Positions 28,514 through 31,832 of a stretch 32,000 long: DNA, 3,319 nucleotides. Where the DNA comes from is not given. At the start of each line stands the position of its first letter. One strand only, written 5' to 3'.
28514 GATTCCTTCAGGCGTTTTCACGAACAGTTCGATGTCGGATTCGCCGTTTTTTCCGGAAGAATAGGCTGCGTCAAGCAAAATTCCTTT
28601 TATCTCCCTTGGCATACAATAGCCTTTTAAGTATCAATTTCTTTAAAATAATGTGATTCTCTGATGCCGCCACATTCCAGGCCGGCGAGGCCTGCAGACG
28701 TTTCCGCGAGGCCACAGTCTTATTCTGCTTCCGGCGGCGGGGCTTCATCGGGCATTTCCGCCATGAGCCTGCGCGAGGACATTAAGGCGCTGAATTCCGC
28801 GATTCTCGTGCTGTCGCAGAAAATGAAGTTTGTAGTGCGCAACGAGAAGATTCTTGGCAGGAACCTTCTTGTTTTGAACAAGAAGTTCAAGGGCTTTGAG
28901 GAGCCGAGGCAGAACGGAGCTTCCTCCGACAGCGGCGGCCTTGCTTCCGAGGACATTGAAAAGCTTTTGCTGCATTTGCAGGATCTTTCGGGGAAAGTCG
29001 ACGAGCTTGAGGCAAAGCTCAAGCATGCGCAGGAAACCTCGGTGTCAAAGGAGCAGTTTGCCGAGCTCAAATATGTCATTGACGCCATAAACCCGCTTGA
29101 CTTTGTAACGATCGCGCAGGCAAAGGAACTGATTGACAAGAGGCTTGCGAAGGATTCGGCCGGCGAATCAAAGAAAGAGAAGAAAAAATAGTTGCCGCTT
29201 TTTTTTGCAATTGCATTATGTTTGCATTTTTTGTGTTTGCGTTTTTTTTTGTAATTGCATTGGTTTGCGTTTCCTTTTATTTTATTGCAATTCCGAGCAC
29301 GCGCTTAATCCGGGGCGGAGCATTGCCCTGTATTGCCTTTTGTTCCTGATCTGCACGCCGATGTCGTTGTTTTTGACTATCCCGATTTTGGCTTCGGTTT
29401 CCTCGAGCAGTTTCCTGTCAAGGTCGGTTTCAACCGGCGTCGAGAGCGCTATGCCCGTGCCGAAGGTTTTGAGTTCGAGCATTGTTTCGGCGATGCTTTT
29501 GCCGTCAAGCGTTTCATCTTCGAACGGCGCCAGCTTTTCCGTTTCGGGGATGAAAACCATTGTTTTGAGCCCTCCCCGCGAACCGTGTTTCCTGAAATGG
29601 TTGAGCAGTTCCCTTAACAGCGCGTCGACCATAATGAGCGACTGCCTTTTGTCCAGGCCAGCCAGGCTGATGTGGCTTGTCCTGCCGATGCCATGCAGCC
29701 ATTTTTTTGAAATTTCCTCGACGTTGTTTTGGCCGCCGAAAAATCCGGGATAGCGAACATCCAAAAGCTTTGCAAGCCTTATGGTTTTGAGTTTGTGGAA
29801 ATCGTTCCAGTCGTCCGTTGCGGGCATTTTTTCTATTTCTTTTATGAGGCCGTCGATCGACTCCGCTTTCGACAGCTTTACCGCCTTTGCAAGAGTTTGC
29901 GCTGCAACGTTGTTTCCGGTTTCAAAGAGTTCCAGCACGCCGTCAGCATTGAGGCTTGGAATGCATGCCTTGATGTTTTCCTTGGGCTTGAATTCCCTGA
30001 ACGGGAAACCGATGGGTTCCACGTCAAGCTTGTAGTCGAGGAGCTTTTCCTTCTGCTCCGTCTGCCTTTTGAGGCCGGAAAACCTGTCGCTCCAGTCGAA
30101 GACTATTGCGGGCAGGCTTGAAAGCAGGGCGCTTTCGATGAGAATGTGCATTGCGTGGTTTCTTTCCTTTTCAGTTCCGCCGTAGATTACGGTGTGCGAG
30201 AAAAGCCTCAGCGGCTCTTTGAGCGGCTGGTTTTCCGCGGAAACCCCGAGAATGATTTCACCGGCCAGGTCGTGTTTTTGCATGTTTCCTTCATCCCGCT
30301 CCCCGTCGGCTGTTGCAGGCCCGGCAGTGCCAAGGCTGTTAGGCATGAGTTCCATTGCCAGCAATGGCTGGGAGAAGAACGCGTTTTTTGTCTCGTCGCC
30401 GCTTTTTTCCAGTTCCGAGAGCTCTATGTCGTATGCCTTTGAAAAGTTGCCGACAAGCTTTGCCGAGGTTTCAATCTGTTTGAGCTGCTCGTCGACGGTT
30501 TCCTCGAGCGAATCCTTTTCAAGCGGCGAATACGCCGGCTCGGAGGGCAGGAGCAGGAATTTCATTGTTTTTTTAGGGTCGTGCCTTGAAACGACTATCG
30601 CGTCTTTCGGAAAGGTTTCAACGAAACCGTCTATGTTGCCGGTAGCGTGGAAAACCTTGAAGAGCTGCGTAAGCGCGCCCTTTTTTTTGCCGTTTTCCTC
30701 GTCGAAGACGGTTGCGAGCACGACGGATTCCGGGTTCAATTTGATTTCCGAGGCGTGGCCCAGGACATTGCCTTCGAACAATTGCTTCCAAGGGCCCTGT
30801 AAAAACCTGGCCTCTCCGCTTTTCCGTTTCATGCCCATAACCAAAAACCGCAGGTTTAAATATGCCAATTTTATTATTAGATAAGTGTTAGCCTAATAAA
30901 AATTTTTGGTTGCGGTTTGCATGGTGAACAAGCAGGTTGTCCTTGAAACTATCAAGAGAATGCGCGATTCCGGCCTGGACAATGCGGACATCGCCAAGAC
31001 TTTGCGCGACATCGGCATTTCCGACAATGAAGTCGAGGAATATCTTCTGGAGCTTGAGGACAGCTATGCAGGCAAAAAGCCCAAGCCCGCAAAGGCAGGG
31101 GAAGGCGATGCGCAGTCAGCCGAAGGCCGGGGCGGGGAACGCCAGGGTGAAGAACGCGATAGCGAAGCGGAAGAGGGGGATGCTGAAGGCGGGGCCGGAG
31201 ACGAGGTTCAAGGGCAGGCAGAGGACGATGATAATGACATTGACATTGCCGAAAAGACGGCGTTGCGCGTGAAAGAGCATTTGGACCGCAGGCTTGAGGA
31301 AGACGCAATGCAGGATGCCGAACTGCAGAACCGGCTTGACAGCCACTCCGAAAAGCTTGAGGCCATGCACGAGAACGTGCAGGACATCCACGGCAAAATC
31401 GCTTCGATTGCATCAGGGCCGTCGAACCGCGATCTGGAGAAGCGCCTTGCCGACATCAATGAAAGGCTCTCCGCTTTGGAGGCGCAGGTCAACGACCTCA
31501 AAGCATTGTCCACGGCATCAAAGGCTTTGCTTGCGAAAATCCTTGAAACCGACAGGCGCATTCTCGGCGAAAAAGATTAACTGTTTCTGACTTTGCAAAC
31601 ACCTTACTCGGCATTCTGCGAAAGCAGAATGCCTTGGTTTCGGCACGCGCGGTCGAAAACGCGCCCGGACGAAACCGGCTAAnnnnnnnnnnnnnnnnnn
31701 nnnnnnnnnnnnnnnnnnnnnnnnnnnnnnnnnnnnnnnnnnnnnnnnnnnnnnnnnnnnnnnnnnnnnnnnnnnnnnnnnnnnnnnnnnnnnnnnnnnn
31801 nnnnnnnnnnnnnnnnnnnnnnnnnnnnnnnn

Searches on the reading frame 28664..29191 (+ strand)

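Call 39: search_protein_families(library=pfam, proteins=[window:28664-29191:+], max_evalue=0.01)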
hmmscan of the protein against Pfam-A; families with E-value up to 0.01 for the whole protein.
window:28664-29191:+ (175 aa): 1 family
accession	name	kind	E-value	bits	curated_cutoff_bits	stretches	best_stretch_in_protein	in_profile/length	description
PF20936.3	GCIP_C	-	0.0087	16.9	36.2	0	64-141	31-103/106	Grap2 and cyclin-D-interacting, C-terminal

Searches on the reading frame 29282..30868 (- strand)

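Call 39: search_protein_families(library=pfam, proteins=[window:29282-30868:-], max_evalue=0.01)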
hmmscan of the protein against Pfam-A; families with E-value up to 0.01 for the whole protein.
window:29282-30868:- (528 aa): 1 family
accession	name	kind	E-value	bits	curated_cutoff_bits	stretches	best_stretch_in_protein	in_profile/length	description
PF01935.23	DUF87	-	0.001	19.6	23.2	1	239-420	39-219/220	Helicase HerA, central domain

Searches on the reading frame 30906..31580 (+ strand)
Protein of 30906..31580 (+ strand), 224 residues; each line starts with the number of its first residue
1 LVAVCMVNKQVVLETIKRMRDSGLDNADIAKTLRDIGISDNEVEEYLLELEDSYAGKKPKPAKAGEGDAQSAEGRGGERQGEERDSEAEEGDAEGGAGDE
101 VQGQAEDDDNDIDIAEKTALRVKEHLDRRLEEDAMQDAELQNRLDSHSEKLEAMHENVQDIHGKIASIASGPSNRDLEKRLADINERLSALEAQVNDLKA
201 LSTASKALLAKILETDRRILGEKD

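Call 39: search_protein_families(library=pfam, proteins=[window:30906-31580:+], max_evalue=0.01)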
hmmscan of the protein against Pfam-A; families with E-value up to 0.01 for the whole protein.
window:30906-31580:+ (224 aa): 4 families
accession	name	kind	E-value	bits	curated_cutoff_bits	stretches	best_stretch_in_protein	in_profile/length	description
PF05531.17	NPV_P10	-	0.0011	19.8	29.8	0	131-162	31-62/75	Nucleopolyhedrovirus P10 protein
PF15372.11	DUF4600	-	0.0041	17.8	27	1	138-220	17-98/128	Domain of unknown function (DUF4600)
PF06009.19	Laminin_II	-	0.005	17.3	33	1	136-212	18-92/138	Laminin Domain II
PF07889.17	DUF1664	-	0.0065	16.9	34.6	0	121-199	45-121/124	Protein of unknown function (DUF1664)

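Call 57: find_homologous_proteins(query=window:30906-31580:+, max_evalue=0.00001)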
Query window:30906-31580:+ (224 aa): 5 proteins with E <= 0.00001 among 646 candidates.
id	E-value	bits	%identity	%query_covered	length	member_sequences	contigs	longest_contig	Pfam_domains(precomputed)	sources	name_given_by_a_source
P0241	3.8e-127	440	100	98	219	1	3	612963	-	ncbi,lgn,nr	ncbi:MAG: hypothetical protein HY394_01450 [Candidatus Diapherotrites archaeon]|nr:hypothetical prot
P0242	3.8e-110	385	88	98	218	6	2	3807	-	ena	-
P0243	3.6e-78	280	70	98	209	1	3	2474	-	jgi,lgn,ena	-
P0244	4.9e-28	117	38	96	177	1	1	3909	-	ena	-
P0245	2.7e-14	72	32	96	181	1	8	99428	-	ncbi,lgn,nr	ncbi:MAG: hypothetical protein HYW05_04770 [Candidatus Diapherotrites archaeon]|nr:hypothetical prot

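Call 58: find_encoding_contigs(protein=P0242, flank=10000, max_places=10)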
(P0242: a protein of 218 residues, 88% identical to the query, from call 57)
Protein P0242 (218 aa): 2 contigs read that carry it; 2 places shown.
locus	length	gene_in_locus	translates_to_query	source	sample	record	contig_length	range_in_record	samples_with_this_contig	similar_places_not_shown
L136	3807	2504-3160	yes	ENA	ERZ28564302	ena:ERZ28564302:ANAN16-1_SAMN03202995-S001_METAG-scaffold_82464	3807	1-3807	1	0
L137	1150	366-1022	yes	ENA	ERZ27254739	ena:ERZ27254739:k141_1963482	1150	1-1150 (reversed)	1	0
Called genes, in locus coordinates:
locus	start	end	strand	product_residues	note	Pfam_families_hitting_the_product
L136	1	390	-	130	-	?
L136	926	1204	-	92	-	-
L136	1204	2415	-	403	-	-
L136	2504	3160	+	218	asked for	-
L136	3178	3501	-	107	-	-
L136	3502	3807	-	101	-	?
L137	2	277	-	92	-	?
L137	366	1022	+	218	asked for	-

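Call 59: find_encoding_contigs(protein=P0243, flank=10000, max_places=10)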
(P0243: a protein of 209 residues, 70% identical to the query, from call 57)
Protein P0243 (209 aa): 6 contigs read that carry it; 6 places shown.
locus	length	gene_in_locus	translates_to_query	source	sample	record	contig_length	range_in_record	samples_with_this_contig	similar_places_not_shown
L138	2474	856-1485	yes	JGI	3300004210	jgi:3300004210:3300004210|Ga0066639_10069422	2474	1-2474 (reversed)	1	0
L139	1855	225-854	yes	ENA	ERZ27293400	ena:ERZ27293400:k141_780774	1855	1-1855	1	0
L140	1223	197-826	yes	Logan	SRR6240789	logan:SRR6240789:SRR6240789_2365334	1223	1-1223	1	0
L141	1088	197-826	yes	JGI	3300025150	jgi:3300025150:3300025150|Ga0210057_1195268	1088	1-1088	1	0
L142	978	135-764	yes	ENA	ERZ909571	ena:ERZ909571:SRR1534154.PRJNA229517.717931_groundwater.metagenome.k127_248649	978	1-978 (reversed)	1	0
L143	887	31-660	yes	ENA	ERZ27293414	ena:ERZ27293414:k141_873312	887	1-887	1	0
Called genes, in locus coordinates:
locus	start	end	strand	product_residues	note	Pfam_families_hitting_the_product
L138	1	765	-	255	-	?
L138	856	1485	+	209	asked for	-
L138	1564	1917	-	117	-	-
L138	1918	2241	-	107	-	-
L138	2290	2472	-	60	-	?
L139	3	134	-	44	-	?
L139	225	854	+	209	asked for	-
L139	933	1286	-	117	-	-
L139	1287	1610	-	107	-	-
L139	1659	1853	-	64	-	?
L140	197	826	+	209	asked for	-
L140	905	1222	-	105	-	?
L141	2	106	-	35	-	?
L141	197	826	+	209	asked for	-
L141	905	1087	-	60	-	?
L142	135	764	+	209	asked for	-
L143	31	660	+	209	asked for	-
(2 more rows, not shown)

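Call 62: find_encoding_contigs(protein=P0245, flank=10000, max_places=4)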
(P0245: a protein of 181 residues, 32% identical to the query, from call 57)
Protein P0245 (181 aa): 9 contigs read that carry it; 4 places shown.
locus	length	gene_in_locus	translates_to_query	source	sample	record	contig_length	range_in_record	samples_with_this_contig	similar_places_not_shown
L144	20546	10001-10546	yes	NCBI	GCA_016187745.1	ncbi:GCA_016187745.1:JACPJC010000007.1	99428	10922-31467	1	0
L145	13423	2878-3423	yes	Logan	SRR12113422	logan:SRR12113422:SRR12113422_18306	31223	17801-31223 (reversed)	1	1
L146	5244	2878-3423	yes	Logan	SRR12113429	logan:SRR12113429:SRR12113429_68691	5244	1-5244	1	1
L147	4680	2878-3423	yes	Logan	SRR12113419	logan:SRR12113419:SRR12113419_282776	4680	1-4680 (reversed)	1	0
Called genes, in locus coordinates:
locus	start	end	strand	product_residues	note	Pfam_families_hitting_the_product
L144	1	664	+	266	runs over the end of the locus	-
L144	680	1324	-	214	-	PF01966:HD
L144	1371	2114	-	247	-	-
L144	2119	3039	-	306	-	-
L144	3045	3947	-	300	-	PF00557:Peptidase_M24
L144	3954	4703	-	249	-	-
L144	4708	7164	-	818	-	PF03104:DNA_pol_B_exo1, PF10108:DNA_pol_B_exo2, PF00136:DNA_pol_B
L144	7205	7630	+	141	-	PF05531:NPV_P10 (faint)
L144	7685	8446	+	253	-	-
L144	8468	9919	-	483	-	-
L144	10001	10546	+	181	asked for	-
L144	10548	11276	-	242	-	-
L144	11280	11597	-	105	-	-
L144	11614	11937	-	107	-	-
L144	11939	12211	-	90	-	-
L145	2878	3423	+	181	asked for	-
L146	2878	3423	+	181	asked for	-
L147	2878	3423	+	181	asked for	-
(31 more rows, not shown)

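Call 63: find_encoding_contigs(protein=P0244, flank=10000, max_places=4)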
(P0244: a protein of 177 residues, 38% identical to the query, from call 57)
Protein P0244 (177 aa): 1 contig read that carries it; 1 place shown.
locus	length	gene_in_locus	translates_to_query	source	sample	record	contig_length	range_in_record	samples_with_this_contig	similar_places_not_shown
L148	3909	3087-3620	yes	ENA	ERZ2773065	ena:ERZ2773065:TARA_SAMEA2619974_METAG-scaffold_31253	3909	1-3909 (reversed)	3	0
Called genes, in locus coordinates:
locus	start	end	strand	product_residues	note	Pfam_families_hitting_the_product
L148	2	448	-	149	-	?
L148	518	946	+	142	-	-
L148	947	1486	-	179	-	-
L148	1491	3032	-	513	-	-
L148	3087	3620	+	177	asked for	-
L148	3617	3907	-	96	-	?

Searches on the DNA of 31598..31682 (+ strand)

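Call 69: search_dna_similar(query=window:31598-31682:+, collection=plasmids, mode=distant, max_evalue=1, max_rows=10)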
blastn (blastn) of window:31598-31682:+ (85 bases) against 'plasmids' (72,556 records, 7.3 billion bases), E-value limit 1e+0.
Records with a match: 20; places in all: 20; records where one place covers at least 80% of the query: 0.
Best place of each record, by identity: 95-99% 8; 90-95% 3; 80-90% 9.
By first word of the organism name: Rhizobium 18; Lactobacillus 1; Kitasatospora 1.
By predicted mobility (MOB-suite, as given by PLSDB): conjugative 14; non-mobilizable 5; mobilizable 1.
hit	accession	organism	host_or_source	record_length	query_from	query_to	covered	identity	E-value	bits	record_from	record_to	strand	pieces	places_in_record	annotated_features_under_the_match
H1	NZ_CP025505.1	Rhizobium leguminosarum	Pisum sativum,pea nodule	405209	43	71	34%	89.7%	6e-1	40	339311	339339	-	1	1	nickel-dependent hydrogenase large subunit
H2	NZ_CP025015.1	Rhizobium leguminosarum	Lotus corniculatus,Bacteria culture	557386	43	71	34%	89.7%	6e-1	40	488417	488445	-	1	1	nickel-dependent hydrogenase large subunit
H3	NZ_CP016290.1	Rhizobium leguminosarum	Vavilovia formosa,cell culture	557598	43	71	34%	89.7%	6e-1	40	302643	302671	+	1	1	nickel-dependent hydrogenase large subunit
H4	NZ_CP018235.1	Rhizobium leguminosarum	Vavilovia formosa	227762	43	71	34%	89.7%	6e-1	40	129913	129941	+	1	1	nickel-dependent hydrogenase large subunit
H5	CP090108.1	Rhizobium leguminosarum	Trifolium ambiguum,Cell culture,Plant ...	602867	43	71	34%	89.7%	6e-1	40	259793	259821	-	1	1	nickel-dependent hydrogenase large subunit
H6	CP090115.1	Rhizobium leguminosarum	Trifolium ambiguum,Cell culture,Plant ...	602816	43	71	34%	89.7%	6e-1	40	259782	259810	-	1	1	nickel-dependent hydrogenase large subunit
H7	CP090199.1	Rhizobium leguminosarum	Trifolium ambiguum,Cell culture,nodule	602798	43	71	34%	89.7%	6e-1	40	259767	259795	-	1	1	none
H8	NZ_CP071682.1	Rhizobium ruizarguesonis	lentil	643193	43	71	34%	89.7%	6e-1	40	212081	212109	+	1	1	nickel-dependent hydrogenase large subunit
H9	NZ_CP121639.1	Rhizobium leguminosarum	Trifolium ambiguum,cell culture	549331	43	71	34%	89.7%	6e-1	40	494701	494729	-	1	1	nickel-dependent hydrogenase large subunit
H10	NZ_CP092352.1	Rhizobium sp. C104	Cell culture,nodule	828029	50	76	32%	92.6%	2e-1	41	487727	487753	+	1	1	none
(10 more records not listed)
